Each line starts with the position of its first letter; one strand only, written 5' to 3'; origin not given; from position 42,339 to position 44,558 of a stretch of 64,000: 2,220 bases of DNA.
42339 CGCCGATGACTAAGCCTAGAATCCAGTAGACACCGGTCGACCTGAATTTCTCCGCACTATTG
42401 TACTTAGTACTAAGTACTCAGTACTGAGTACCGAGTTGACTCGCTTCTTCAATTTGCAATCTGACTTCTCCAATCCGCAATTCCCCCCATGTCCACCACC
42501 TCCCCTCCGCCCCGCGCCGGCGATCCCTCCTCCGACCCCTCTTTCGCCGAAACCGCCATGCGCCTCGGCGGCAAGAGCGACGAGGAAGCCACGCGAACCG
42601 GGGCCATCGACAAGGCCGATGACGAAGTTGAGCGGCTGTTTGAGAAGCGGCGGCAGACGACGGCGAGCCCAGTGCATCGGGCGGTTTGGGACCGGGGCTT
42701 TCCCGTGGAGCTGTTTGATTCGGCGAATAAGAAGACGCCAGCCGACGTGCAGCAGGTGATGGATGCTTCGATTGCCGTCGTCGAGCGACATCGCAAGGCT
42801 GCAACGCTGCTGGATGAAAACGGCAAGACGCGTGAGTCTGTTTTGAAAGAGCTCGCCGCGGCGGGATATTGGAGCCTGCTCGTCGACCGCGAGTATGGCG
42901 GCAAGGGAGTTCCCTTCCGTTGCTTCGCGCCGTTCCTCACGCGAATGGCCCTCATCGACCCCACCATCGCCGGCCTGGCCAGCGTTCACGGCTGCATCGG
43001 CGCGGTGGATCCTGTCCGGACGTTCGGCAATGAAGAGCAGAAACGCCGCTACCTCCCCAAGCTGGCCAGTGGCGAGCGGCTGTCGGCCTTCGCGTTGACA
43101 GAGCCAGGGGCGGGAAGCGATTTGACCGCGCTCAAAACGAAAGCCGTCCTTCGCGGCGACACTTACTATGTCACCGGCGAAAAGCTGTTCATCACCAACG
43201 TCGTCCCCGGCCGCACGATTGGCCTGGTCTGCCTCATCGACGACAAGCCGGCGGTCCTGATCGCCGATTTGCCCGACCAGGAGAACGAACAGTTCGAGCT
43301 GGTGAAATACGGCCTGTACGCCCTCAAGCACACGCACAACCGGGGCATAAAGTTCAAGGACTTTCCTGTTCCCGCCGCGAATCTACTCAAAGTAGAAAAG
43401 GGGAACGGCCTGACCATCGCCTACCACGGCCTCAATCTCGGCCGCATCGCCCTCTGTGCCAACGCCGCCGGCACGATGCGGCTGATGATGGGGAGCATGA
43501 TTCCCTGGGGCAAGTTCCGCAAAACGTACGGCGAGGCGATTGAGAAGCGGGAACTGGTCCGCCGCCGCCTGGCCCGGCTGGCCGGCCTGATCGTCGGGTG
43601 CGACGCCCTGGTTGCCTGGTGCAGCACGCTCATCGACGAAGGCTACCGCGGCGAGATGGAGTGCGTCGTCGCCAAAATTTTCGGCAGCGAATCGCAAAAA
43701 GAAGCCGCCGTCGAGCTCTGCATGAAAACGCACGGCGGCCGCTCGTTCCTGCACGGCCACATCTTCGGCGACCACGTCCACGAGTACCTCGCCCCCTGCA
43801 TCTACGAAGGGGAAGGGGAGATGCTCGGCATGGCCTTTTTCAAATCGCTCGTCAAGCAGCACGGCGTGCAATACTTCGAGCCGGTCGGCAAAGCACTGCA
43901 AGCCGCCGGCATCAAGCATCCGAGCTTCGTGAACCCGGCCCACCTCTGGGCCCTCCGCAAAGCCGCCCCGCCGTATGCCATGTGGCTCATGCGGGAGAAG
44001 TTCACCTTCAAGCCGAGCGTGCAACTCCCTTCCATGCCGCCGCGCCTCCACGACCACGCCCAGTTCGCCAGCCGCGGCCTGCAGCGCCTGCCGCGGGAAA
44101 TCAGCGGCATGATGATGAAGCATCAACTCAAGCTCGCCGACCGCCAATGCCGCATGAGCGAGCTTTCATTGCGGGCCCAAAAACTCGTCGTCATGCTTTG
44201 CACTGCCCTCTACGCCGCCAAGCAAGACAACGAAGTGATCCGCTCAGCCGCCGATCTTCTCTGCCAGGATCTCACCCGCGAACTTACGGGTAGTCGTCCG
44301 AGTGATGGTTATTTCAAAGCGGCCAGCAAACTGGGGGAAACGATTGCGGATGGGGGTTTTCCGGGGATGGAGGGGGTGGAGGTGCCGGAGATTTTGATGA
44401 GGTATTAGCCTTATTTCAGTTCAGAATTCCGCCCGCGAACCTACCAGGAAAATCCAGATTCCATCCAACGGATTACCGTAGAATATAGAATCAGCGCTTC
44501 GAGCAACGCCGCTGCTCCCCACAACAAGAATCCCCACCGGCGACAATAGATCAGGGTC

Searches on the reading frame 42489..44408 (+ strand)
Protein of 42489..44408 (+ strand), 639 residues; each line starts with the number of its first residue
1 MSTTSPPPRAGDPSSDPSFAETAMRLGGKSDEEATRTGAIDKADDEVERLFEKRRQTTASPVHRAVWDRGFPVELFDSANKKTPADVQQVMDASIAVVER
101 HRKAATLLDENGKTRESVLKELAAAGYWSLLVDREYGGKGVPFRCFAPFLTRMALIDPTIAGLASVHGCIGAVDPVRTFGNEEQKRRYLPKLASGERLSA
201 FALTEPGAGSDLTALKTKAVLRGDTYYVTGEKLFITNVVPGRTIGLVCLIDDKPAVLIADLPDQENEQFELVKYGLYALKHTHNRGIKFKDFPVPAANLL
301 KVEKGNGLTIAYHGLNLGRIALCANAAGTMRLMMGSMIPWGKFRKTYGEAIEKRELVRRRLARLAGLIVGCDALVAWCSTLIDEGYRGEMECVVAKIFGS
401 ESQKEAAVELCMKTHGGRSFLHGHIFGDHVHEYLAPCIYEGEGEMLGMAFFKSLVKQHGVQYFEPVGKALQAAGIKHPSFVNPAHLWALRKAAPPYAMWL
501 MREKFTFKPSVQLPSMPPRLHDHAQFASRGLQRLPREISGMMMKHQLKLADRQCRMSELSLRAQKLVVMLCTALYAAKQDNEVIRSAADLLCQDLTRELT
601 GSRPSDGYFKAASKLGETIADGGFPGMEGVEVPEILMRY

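Call 18: search_protein_families(library=pfam, proteins=[window:42489-44408:+], max_evalue=0.001)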
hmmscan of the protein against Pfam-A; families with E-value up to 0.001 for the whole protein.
window:42489-44408:+ (639 aa): 3 families
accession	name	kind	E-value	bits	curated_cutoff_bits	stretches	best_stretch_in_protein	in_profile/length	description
PF00441.29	Acyl-CoA_dh_1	-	8.2e-18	65.4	22.4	1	305-447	1-142/150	Acyl-CoA dehydrogenase, C-terminal domain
PF02771.21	Acyl-CoA_dh_N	-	2.4e-17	63.7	22.9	1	96-196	13-113/113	Acyl-CoA dehydrogenase, N-terminal domain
PF02770.24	Acyl-CoA_dh_M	-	3.8e-09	37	33.3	1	200-248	1-50/97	Acyl-CoA dehydrogenase, middle domain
